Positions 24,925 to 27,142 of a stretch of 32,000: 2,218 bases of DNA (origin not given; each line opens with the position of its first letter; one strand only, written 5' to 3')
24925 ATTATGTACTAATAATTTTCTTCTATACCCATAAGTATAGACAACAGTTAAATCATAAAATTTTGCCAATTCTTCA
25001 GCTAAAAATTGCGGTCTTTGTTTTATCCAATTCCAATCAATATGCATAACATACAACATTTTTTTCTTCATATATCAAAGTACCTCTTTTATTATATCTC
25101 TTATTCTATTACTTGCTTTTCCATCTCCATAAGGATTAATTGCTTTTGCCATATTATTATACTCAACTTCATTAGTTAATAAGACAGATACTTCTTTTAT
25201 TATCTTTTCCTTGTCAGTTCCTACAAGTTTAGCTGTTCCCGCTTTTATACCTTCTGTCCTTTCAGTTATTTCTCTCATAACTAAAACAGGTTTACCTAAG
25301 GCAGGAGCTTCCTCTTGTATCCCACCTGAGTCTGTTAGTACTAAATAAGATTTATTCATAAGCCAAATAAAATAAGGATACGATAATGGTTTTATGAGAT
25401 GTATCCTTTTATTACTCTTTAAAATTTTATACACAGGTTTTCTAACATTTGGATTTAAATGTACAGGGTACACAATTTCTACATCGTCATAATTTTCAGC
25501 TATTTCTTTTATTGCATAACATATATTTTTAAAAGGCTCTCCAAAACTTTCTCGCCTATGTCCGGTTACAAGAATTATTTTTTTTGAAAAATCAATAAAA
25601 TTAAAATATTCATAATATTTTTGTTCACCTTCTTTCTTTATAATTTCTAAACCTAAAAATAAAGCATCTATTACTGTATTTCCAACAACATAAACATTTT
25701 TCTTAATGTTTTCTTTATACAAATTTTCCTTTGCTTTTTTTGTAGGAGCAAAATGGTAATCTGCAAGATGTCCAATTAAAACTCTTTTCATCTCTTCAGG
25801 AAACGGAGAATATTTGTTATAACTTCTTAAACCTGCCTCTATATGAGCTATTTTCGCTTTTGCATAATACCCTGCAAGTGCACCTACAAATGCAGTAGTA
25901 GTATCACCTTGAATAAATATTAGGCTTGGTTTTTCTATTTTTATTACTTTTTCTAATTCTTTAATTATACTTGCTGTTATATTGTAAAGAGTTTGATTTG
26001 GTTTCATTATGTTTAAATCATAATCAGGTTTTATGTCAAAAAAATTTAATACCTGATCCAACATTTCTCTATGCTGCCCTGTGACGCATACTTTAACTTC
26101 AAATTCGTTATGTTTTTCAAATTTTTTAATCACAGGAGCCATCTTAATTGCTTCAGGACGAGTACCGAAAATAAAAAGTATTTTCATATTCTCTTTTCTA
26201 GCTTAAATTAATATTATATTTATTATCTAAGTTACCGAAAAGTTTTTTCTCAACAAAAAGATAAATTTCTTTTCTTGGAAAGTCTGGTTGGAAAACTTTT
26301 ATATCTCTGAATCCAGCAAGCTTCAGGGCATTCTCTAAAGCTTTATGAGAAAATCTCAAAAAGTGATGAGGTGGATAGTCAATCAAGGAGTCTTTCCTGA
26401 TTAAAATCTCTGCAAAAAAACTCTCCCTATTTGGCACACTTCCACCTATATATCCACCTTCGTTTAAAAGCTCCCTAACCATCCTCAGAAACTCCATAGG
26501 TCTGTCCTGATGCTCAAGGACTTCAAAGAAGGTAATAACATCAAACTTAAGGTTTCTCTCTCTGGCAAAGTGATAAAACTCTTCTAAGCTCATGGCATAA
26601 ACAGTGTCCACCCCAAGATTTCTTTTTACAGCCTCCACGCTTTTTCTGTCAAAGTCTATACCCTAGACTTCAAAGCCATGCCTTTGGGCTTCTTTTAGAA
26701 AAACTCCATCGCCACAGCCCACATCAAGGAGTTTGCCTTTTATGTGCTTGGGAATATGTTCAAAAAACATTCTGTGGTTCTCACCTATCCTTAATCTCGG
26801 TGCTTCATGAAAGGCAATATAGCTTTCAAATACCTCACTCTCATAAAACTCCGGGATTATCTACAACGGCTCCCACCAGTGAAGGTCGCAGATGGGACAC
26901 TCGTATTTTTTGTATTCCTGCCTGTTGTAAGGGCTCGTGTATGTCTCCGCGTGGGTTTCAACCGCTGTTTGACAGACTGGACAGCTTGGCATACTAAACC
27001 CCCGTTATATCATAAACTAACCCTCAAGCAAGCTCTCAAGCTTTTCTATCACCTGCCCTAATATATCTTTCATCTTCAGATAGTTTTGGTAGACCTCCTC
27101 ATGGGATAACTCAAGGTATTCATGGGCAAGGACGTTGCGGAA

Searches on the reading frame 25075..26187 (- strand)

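Call 6: search_protein_families(library=pfam, proteins=[window:25075-26187:-], max_evalue=0.01)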
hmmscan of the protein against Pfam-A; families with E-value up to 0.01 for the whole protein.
window:25075-26187:- (370 aa): 2 families
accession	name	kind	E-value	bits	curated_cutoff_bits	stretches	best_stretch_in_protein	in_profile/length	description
PF02350.25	Epimerase_2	-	1.3e-123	412.7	30.6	1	21-367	1-347/347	UDP-N-acetylglucosamine 2-epimerase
PF02684.21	LpxB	-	0.0011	18.3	22.6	1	181-304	164-286/374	Lipid-A-disaccharide synthetase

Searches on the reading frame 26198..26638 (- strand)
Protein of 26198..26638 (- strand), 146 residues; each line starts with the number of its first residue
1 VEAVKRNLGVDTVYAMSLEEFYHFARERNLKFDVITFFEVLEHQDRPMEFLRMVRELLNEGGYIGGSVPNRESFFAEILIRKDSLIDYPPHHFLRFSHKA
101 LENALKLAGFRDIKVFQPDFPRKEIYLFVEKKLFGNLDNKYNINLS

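Call 6: search_protein_families(library=pfam, proteins=[window:26198-26638:-], max_evalue=0.01)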
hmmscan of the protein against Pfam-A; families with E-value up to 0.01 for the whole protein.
window:26198-26638:- (146 aa): 5 families
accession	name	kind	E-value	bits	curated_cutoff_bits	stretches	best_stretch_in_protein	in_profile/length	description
PF13489.12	Methyltransf_23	-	8.7e-14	52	27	1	20-114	69-163/164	Methyltransferase domain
PF08242.18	Methyltransf_12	-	6e-06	27.4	30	1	26-64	64-98/98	Methyltransferase domain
PF08241.18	Methyltransf_11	-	0.00024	22.1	21.2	1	27-64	59-93/95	Methyltransferase domain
PF13847.12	Methyltransf_31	-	0.00054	20.1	27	1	6-70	49-113/145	Methyltransferase domain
PF08003.17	Methyltransf_9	-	0.0013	18.2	23.8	1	29-117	180-267/315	Protein of unknown function (DUF1698)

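Call 7: search_protein_families(library=ncbifam, proteins=[window:26198-26638:-], max_evalue=0.01)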
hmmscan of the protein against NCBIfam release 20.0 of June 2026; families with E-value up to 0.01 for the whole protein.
window:26198-26638:- (146 aa): 4 families
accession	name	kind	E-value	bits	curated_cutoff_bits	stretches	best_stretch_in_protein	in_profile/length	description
TIGR01983.1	UbiG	equivalog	7.2e-07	28.7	102.95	1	23-81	108-168/228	bifunctional 2-polyprenyl-6-hydroxyphenol methylase/3-demethylubiquinol 3-O-methyltransferase UbiG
TIGR00452.1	TIGR00452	equivalog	0.0012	17.8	275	1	28-116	181-268/316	tRNA 5-methoxyuridine(34)/uridine 5-oxyacetic acid(34) synthase CmoB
NF011650.0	PRK15068.1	equivalog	0.0013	17.6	209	1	27-117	186-275/324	tRNA 5-methoxyuridine(34)/uridine 5-oxyacetic acid(34) synthase CmoB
TIGR04345.1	ovoA_Cterm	equivalog_domain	0.0036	16.8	170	1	31-64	134-167/242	putative 4-mercaptohistidine N1-methyltransferase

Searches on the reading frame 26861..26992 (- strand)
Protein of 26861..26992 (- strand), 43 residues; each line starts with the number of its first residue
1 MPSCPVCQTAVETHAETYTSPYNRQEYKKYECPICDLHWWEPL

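Call 6: search_protein_families(library=pfam, proteins=[window:26861-26992:-], max_evalue=0.01)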
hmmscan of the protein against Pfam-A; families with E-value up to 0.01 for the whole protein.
window:26861-26992:- (43 aa): 4 families
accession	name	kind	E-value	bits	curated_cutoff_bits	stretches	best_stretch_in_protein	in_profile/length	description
PF21302.3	Zn_ribbon_RlmA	-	0.0021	18.4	27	0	3-20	2-19/44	RlmA, N-terminal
PF25403.1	zf-C2H2_ZFAND2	-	0.0063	16.9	27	0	2-13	3-14/40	ZFAND2A/B-like C2H2 zinc finger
PF14447.12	Prok-RING_4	-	0.007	16.7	27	0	3-13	32-42/46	Prokaryotic RING finger family 4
PF13920.12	zf-C3HC4_3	-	0.0087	16.3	27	0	2-12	37-47/49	Zinc finger, C3HC4 type (RING finger)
